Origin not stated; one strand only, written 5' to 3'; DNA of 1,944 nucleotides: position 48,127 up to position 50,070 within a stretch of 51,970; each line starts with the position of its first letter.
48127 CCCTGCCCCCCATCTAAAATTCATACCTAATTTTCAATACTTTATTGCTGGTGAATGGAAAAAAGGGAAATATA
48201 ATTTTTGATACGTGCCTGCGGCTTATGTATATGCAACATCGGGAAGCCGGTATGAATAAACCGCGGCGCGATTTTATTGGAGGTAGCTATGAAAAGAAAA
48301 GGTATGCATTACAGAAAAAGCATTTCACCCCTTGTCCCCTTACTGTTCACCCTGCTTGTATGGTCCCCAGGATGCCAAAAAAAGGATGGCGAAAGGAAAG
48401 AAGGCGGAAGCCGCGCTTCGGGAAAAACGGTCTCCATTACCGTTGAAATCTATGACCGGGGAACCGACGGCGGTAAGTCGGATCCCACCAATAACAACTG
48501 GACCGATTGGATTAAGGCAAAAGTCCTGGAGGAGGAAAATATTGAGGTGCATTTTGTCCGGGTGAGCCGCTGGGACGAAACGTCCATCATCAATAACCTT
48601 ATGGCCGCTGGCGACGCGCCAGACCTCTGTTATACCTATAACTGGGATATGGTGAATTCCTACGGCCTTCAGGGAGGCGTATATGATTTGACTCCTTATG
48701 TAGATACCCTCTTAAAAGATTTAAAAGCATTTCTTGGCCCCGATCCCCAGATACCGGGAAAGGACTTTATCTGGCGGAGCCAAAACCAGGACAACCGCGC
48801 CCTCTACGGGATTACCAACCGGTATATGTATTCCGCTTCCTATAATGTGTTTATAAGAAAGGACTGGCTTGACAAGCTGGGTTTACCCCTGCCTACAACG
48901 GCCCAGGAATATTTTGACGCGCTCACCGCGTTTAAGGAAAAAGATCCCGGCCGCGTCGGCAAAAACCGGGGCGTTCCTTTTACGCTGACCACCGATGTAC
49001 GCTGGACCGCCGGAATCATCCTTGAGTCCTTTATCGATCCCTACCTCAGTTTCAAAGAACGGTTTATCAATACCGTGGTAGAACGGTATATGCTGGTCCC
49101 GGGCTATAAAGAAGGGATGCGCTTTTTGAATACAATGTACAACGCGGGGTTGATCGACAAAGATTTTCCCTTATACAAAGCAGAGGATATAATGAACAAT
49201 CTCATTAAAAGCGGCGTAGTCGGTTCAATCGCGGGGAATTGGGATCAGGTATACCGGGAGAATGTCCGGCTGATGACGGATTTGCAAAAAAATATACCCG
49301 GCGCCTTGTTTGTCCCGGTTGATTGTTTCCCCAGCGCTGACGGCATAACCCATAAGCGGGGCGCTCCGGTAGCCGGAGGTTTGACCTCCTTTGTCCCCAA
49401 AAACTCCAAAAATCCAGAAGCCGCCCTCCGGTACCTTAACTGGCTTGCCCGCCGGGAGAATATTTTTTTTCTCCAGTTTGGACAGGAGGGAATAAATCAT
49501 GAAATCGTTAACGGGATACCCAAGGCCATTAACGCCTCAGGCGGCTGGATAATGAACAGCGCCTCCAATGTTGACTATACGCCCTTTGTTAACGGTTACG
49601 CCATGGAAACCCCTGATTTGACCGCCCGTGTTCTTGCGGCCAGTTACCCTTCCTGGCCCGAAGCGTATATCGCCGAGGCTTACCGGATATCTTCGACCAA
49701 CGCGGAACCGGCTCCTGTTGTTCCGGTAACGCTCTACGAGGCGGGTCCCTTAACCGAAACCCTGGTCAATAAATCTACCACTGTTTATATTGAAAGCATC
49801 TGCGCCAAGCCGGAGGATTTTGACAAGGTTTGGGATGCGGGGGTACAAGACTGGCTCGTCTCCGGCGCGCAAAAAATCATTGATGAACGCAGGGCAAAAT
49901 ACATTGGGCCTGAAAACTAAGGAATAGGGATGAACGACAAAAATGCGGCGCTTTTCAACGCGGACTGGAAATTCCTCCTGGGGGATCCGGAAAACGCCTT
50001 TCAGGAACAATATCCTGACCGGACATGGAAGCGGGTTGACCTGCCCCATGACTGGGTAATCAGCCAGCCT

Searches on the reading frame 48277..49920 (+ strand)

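Call 105: search_protein_families(library=pfam, proteins=[window:48277-49920:+], max_evalue=0.00001)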
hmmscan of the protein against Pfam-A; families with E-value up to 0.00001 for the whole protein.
window:48277-49920:+ (547 aa): 1 family
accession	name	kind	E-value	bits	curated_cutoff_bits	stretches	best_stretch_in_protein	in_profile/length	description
PF01547.30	SBP_bac_1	-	5.4e-11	43.5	26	1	74-394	3-304/307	Bacterial extracellular solute-binding protein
